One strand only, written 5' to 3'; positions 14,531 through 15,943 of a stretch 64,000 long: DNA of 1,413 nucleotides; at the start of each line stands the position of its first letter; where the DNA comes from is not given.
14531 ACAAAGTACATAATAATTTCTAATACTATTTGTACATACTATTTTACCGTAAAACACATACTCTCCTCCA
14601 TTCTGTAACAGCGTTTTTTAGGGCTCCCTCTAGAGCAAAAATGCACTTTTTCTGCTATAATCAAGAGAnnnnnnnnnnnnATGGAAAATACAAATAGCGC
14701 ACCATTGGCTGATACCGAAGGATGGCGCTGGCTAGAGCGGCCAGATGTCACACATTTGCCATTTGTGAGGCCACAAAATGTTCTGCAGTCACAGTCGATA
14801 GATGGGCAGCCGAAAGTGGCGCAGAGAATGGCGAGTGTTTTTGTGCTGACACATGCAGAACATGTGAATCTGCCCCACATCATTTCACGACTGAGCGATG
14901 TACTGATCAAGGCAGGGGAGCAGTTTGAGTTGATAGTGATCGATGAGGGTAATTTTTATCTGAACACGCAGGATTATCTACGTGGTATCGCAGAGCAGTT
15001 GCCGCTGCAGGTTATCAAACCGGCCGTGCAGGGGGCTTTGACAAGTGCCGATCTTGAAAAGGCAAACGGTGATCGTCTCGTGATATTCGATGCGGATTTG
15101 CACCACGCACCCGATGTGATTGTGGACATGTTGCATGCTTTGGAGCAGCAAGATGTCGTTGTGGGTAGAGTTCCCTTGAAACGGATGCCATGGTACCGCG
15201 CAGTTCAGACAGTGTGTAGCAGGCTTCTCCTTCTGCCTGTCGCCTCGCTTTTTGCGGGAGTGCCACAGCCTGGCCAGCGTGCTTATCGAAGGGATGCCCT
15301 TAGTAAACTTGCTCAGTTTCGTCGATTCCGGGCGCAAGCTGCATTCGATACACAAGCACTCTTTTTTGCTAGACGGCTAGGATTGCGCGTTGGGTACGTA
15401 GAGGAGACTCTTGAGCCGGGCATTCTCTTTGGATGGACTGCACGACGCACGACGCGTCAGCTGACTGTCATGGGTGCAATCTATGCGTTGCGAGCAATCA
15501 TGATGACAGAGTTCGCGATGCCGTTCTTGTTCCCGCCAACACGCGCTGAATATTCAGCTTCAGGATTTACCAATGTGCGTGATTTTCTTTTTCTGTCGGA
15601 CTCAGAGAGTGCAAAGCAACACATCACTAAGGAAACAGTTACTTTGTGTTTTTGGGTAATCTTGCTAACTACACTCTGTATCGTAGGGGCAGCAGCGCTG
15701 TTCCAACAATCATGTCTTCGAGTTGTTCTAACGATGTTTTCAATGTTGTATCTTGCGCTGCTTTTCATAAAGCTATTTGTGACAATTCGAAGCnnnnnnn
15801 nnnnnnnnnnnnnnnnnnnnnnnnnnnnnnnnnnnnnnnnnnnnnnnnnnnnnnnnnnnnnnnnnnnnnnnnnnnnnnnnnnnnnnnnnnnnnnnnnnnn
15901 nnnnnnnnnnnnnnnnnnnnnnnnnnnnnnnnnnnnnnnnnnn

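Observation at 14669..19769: Ppm1-like GT2 plus GT-C plus beta-propeller operon beside Ser-rich proteins: candidate protein O-glycosylation or exopolymer system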

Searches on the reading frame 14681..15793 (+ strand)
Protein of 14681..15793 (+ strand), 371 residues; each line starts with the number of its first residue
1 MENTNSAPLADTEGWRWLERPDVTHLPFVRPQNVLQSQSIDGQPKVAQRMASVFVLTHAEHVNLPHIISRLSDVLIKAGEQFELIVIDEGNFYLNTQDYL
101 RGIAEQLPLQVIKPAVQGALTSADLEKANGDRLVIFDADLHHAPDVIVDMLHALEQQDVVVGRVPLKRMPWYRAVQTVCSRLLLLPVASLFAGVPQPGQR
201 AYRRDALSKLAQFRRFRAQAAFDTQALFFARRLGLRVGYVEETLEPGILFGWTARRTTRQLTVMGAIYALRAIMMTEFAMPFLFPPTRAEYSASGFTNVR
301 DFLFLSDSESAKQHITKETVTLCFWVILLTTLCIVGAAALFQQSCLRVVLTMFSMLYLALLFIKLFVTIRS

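Call 70: search_solved_structures(query=window:14681-15793:+, max_evalue=0.01, show_alignments=3)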
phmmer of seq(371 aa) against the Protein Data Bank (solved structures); distinct sequences matched with E-value up to 0.01: 7.
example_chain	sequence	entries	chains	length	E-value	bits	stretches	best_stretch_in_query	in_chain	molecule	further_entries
5mlz_A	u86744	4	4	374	8.6e-10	41.8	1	50-166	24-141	Dolichol monophosphate mannose synthase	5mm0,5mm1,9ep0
9hwj_A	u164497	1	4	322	3.4e-06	30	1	50-212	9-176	Undecaprenyl-phosphate 4-deoxy-4-formamido-L-arabinose transferase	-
9bhc_C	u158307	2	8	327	3.3e-05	26.7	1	50-232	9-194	Undecaprenyl-phosphate 4-deoxy-4-formamido-L-arabinose transferase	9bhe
8vxh_A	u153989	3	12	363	3.9e-05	26.5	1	50-232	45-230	Undecaprenyl-phosphate 4-deoxy-4-formamido-L-arabinose transferase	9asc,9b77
5ekp_C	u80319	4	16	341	0.0086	18.8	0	52-160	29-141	Uncharacterized glycosyltransferase sll0501 | Glycosyltransferase sll0501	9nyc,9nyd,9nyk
5eke_A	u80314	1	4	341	0.0087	18.7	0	52-160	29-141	Uncharacterized glycosyltransferase sll0501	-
9nye_A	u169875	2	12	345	0.0088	18.7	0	52-160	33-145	Glycosyltransferase sll0501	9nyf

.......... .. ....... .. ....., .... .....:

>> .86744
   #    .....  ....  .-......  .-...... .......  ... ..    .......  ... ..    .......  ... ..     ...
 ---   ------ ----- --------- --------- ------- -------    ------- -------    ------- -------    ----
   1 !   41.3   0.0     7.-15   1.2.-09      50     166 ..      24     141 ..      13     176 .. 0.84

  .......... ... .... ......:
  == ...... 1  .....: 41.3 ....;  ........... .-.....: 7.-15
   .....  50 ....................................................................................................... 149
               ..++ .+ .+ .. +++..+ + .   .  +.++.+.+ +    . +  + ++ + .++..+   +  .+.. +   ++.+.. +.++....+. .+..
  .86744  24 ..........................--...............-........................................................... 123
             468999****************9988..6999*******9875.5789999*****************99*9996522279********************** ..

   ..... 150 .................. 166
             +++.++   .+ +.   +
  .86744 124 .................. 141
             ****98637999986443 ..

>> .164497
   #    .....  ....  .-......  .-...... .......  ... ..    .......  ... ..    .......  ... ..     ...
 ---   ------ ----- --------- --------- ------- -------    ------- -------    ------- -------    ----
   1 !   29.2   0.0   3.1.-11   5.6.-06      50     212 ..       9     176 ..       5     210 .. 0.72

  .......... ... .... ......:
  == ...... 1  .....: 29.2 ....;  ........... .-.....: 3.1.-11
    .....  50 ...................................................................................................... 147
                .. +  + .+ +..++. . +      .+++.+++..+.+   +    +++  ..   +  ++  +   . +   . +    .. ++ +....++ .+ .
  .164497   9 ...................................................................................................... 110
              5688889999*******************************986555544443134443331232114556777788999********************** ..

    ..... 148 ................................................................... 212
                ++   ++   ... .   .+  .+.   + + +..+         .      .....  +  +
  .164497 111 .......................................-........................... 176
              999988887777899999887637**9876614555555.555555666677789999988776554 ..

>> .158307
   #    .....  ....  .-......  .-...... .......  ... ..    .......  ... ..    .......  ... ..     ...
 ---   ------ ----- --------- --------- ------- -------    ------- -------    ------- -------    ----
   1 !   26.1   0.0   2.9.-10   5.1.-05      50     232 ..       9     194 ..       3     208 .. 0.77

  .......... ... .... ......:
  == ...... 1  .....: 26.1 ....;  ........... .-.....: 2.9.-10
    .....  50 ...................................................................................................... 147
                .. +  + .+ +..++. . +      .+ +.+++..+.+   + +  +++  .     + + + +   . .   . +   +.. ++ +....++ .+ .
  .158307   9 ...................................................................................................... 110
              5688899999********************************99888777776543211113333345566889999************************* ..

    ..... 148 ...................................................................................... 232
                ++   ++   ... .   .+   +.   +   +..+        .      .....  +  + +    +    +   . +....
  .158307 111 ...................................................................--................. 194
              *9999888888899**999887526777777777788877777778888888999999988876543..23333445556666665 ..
